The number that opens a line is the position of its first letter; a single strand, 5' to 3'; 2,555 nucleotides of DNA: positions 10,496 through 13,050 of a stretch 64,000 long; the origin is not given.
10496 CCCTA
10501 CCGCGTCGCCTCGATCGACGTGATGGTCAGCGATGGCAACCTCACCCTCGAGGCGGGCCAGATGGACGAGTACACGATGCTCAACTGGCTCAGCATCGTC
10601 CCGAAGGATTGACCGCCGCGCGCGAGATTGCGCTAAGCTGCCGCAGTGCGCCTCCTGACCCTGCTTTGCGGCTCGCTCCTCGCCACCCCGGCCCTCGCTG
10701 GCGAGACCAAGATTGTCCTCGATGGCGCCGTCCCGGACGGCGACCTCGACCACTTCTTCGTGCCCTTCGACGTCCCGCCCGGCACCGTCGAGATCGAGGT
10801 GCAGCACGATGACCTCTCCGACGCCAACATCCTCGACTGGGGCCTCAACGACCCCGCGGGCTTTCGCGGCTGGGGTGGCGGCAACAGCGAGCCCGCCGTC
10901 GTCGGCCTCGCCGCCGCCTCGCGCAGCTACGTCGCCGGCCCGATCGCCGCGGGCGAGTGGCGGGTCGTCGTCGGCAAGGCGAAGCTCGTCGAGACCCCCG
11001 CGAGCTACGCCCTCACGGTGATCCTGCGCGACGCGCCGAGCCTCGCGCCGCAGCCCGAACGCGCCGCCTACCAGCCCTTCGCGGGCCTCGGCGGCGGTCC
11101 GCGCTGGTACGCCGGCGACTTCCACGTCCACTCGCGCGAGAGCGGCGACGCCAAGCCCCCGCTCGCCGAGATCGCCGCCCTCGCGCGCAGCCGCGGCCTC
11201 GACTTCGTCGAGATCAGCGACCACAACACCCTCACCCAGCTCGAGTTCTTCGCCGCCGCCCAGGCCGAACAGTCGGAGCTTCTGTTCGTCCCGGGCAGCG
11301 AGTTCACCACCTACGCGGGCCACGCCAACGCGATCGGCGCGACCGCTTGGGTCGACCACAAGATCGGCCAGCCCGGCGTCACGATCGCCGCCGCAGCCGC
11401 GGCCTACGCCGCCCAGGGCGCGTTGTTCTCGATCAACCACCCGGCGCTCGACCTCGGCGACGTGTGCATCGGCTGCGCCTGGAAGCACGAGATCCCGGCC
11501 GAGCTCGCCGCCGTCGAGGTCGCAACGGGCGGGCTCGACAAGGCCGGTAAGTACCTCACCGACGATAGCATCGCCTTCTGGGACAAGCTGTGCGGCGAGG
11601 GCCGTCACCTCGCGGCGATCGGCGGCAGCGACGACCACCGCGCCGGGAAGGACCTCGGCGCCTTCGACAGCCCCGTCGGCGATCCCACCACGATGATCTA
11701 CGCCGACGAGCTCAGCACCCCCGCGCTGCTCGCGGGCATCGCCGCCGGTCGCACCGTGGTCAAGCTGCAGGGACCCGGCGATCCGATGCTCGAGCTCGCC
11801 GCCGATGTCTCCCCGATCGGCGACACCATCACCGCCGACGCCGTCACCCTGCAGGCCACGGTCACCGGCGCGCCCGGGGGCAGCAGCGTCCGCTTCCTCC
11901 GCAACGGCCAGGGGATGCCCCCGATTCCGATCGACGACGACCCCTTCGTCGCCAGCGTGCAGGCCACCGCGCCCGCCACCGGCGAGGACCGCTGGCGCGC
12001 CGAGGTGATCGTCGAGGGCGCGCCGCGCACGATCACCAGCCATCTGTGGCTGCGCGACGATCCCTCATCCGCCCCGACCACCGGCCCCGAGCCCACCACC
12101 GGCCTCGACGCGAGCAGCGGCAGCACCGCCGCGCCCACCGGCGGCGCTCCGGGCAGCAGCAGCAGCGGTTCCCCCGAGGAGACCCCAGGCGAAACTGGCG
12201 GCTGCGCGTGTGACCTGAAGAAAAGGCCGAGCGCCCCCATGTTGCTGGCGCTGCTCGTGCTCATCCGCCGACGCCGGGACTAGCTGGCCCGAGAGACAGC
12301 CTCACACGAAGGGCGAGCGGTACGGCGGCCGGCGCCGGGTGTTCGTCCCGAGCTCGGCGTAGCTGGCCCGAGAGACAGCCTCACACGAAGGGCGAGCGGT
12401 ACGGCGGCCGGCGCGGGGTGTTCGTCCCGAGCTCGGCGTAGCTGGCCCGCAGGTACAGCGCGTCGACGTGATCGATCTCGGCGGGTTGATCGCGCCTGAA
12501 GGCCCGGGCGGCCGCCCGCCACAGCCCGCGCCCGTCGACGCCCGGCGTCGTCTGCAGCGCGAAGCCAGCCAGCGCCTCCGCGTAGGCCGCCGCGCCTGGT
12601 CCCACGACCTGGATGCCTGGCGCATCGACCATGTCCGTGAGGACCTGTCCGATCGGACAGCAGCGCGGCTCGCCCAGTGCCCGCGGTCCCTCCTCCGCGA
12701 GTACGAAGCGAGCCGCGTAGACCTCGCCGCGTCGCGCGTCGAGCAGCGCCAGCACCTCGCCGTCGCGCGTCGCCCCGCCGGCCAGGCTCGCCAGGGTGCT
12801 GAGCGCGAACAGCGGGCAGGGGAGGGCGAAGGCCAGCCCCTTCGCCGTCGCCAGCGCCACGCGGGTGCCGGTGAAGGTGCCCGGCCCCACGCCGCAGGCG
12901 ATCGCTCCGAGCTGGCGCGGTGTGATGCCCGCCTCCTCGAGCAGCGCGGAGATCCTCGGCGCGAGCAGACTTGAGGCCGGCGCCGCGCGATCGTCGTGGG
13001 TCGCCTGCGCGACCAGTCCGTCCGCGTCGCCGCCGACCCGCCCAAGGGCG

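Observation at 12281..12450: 79-bp tandem duplication carrying the stop codons of both convergent genes (PHP protein TAG and tsaB TGA)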

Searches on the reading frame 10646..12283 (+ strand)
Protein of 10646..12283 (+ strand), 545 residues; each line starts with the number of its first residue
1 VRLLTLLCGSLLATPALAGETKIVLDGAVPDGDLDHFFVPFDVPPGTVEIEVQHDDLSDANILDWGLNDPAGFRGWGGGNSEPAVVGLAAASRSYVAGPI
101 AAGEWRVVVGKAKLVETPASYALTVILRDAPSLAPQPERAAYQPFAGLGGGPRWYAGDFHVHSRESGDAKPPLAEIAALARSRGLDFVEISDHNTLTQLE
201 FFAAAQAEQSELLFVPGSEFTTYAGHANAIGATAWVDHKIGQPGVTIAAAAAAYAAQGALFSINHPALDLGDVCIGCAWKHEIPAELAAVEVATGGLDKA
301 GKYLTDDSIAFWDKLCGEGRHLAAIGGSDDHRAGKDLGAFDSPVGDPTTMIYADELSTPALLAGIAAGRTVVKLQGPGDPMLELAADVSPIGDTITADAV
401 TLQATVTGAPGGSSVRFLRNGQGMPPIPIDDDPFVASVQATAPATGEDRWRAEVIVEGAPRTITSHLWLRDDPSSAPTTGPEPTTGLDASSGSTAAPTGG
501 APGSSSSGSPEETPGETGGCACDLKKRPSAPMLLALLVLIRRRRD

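Call 4: search_protein_families(library=pfam, proteins=[window:10646-12283:+])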
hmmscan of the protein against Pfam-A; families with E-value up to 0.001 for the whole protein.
window:10646-12283:+ (545 aa): 1 family
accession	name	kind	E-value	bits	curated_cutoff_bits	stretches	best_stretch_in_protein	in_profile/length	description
PF02811.25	PHP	-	0.00013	22.8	26.4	1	158-213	1-56/164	PHP domain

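Call 7: find_encoding_contigs(protein=window:10646-12283:+, flank=3000, max_places=10)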
Protein window:10646-12283:+ (545 aa): no gene with exactly this product is on record in the collection.

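Call 44: find_homologous_proteins(query=window:10646-12283:+, max_evalue=1e-40)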
Query window:10646-12283:+ (545 aa): 1770 proteins with E <= 1e-40 among 8000 candidates; the best 120 are listed.
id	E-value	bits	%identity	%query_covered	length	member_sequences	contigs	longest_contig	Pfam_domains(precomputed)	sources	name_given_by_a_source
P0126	0.0e+0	1205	99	100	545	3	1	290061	-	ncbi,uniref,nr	ncbi:CehA/McbA family metallohydrolase [Nannocystis sp.]|uniref:CehA/McbA family metallohydrolase n=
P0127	0.0e+0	1012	84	100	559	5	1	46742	-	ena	-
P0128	6.0e-298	1007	84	97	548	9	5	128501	PF02811.27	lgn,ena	-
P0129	4.2e-290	981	83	97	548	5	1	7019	-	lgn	-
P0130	3.2e-288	975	81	96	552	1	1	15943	PF02811.27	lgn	-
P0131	6.3e-286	967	80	97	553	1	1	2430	PF02811.27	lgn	-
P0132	9.8e-285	964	79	100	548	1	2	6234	-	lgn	-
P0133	8.3e-255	865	72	98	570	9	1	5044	-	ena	-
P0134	1.6e-253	861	72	100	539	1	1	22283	-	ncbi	-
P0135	3.0e-253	860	73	97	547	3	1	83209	-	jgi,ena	-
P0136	3.8e-253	859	73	97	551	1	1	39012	-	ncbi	-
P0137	3.1e-249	846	72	95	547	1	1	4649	PF02811.27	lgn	-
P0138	1.6e-243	828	73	96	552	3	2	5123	-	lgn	-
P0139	2.2e-243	827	71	97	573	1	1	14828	-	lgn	-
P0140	8.7e-240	815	70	98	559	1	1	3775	-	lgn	-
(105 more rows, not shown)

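Call 45: find_encoding_contigs(protein=P0126, flank=10000, max_places=5)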
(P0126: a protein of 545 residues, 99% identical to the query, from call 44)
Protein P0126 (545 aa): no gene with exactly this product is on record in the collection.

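Call 50: search_protein_families(library=ncbifam, proteins=[window:10646-12283:+])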
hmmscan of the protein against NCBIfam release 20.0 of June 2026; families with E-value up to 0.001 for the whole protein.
window:10646-12283:+ (545 aa): 3 families
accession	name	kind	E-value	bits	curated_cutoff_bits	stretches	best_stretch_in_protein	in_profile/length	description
NF038032.1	CehA_McbA_metalo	domain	2.1e-60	204.8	80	1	153-468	1-313/315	CehA/McbA family metallohydrolase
NF045780.1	TrlF_fam_ATP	equivalog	4.7e-05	22.3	350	1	151-225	2-86/944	TrlF family AAA-like ATPase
NF041577.1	nside_bi_sphtase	equivalog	0.00024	20.3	400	1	158-221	5-66/276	3',5'-nucleoside bisphosphate phosphatase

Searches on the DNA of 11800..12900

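Call 61: search_rna_families(source=window, start=11800, end=12900, threshold=evalue, max_evalue=1)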
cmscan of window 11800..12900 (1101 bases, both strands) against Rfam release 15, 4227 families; matches with E-value up to 1: 0.
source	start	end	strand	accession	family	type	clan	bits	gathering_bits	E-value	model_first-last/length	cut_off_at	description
